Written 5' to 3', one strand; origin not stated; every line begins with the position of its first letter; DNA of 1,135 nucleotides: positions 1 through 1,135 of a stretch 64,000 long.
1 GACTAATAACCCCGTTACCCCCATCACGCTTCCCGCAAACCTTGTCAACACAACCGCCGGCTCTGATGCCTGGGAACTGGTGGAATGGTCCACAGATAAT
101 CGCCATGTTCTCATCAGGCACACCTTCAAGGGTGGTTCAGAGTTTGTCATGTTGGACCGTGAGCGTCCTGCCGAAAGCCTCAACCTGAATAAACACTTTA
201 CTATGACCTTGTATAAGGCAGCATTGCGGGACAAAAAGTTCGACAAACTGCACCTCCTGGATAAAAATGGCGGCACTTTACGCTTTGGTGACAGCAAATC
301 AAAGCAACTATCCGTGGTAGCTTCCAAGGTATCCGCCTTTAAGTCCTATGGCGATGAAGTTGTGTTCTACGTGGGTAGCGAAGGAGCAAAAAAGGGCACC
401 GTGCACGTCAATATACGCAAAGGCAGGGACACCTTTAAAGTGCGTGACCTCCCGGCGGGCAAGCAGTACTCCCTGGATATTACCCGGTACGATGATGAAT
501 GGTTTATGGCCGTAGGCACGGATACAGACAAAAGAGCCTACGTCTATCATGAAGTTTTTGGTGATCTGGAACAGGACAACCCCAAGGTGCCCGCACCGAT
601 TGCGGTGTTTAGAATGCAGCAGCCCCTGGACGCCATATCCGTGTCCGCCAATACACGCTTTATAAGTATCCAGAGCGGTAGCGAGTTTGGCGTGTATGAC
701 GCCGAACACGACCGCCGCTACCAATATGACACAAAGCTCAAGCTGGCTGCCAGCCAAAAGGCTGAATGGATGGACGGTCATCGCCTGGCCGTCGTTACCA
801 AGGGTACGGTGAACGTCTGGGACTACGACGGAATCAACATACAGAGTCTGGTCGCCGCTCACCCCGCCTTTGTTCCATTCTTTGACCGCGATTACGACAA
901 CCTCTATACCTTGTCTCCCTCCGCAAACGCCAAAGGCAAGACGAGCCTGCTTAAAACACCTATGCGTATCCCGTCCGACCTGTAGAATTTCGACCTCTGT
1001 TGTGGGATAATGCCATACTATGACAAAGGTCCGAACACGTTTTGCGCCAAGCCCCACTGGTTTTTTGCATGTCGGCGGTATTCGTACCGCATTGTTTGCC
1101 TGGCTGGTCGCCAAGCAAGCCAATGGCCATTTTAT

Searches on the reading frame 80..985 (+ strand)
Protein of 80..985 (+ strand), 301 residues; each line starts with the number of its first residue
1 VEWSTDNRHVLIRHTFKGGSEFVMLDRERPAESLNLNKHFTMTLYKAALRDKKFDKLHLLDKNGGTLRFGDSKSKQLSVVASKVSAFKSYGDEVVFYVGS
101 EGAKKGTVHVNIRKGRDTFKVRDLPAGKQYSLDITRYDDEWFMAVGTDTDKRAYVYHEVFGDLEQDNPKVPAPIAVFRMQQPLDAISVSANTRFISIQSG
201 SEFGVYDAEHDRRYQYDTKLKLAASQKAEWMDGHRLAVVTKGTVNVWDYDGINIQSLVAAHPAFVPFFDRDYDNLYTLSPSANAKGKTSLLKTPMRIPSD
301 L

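Call 90: search_protein_families(library=padloc, alignment_id=A5, max_evalue=0.00001)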
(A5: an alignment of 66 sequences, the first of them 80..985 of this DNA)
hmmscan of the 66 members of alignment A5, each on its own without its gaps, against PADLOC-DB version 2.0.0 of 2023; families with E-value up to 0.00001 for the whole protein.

A. member 1, window:80-985:+ (301 aa): 0 families

B. families by the number of members that match (of 66 scanned): 54 families (the first 25 are shown)
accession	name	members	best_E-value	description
PDLC04055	PD-T4-6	2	1.2e-06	-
PDLC03963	SoFic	1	1.4e-91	-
PDLC00384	SduA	1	3.7e-77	DUF4263 domain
PDLC03961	ShosA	1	6e-67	-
PDLC00399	SduA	1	1.7e-65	DUF4263 domain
PDLC00380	SduA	1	2.5e-54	DUF4263 domain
PDLC00400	SduA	1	4e-52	DUF4263 domain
PDLC00393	SduA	1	2.2e-45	DUF4263 domain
PDLC00406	SduA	1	5.3e-45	DUF4263 domain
PDLC03927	PsyrA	1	3.1e-32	-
PDLC00381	SduA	1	1.2e-31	DUF4263 domain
PDLC00394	SduA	1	6.4e-30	DUF4263 domain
PDLC00391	SduA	1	1.5e-29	DUF4263 domain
PDLC02997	ShosA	1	7.6e-28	-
PDLC00392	SduA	1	6e-27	DUF4263 domain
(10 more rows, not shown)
